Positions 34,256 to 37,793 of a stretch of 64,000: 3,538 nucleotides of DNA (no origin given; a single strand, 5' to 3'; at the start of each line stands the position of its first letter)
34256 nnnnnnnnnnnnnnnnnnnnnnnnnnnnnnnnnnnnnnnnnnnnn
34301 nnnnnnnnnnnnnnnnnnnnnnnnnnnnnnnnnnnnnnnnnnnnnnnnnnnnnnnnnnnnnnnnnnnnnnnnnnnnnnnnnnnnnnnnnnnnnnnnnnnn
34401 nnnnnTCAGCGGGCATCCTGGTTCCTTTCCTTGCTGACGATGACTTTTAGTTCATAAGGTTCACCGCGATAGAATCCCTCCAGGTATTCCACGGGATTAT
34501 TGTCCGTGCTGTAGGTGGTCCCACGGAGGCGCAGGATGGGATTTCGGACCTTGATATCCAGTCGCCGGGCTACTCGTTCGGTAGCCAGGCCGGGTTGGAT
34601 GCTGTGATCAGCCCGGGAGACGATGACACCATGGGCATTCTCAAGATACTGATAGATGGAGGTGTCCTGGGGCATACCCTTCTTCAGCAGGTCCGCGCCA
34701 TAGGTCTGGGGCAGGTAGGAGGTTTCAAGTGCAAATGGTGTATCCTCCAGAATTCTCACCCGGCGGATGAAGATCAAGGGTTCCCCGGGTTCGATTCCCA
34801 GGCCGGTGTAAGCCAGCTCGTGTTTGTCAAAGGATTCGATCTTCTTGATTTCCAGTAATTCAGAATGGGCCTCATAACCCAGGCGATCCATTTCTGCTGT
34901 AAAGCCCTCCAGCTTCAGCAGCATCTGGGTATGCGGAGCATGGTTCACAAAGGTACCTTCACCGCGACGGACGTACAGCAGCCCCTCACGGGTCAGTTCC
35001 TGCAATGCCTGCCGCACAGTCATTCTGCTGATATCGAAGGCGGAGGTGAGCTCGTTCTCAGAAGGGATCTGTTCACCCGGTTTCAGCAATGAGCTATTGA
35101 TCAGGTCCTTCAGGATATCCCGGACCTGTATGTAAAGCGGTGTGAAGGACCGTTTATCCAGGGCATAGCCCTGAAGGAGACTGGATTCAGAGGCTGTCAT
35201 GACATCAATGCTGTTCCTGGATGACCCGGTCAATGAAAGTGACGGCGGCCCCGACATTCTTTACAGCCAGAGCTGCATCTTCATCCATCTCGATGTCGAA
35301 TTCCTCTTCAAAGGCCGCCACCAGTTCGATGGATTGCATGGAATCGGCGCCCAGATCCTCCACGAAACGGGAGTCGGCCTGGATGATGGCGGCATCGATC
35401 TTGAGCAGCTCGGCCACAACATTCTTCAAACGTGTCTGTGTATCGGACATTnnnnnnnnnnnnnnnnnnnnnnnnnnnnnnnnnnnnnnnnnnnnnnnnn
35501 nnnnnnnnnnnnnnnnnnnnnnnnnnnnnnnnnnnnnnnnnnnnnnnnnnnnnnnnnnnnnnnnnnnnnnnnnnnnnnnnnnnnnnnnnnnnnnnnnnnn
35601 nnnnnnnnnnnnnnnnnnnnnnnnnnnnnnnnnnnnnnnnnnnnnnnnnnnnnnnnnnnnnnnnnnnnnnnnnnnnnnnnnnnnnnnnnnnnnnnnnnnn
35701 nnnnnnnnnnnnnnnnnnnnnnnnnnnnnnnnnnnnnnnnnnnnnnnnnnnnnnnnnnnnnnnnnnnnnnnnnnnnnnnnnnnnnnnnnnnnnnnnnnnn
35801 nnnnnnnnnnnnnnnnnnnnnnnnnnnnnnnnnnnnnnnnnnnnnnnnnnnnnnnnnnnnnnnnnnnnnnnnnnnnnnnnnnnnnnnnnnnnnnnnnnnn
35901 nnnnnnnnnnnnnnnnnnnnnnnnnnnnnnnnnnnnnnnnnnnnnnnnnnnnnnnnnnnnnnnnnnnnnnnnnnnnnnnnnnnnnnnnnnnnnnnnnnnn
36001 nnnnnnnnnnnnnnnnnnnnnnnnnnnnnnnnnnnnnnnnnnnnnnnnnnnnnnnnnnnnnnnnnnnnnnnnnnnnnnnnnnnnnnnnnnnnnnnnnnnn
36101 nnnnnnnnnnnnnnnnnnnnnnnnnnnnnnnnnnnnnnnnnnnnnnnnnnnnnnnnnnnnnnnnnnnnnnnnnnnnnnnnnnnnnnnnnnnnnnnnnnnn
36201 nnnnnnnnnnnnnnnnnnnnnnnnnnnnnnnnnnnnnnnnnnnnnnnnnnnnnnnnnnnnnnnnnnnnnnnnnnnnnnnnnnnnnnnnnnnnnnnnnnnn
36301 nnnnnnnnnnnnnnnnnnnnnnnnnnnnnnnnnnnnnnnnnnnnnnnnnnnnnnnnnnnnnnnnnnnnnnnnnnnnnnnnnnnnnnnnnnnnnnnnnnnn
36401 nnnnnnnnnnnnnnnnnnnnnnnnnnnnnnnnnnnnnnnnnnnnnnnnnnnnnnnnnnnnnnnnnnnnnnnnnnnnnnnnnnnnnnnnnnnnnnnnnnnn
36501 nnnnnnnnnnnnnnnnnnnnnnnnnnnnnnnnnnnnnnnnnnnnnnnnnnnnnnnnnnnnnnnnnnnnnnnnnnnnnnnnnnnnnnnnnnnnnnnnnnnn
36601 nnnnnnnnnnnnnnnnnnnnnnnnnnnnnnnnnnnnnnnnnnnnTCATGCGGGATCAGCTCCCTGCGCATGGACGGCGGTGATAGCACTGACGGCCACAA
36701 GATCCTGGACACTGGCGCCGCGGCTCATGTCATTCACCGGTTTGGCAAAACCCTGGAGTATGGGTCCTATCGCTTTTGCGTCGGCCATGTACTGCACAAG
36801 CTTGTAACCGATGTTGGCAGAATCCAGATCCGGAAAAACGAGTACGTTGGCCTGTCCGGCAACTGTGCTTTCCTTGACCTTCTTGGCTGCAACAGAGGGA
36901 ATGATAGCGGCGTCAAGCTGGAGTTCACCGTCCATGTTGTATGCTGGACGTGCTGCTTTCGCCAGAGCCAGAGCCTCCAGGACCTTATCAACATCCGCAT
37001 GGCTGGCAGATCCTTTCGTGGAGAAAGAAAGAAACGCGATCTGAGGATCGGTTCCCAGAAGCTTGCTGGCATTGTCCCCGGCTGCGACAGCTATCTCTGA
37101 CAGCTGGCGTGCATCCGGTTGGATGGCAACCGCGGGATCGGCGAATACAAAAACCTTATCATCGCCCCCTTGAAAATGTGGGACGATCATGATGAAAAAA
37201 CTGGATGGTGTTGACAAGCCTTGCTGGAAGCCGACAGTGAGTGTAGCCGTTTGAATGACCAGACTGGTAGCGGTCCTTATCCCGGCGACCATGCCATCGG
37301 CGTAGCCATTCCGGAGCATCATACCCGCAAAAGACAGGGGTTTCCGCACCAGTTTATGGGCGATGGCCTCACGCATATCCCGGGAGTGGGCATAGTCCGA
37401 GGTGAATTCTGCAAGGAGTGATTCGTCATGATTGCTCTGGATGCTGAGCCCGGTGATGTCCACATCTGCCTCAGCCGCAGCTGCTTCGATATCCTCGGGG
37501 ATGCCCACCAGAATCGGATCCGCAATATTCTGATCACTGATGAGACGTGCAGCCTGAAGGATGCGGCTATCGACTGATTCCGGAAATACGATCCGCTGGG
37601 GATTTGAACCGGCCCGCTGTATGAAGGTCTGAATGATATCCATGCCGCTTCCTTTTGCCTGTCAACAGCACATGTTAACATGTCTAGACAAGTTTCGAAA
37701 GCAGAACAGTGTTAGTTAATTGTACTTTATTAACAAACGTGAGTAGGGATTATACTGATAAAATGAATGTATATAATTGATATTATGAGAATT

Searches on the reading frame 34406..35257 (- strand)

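Call 48: search_protein_families(library=pfam, proteins=[window:34406-35257:-], max_evalue=0.00001)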
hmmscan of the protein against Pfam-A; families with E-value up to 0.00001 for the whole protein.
window:34406-35257:- (283 aa): 2 families
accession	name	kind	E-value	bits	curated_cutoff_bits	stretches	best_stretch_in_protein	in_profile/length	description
PF07702.18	UTRA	-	1.5e-32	112.7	23.8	1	126-268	2-140/141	UTRA domain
PF00392.27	GntR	-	1.1e-21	76.6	27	1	41-104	1-64/64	Bacterial regulatory proteins, gntR family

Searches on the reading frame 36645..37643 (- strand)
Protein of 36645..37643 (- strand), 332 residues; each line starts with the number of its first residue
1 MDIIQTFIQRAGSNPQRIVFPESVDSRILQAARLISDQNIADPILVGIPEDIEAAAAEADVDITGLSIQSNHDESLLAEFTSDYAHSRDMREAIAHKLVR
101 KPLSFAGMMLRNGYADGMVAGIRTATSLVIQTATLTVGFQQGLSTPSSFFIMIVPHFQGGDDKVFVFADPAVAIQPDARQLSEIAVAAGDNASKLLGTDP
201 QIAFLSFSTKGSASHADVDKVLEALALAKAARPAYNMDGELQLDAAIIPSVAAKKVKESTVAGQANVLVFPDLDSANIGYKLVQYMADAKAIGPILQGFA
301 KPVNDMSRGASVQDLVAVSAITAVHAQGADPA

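Call 48: search_protein_families(library=pfam, proteins=[window:36645-37643:-], max_evalue=0.00001)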
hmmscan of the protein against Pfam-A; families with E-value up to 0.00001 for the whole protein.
window:36645-37643:- (332 aa): 1 family
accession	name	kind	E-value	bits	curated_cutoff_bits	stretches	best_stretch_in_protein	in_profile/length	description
PF01515.24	PTA_PTB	-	1.5e-102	343.7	24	1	3-323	2-319/319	Phosphate acetyl/butaryl transferase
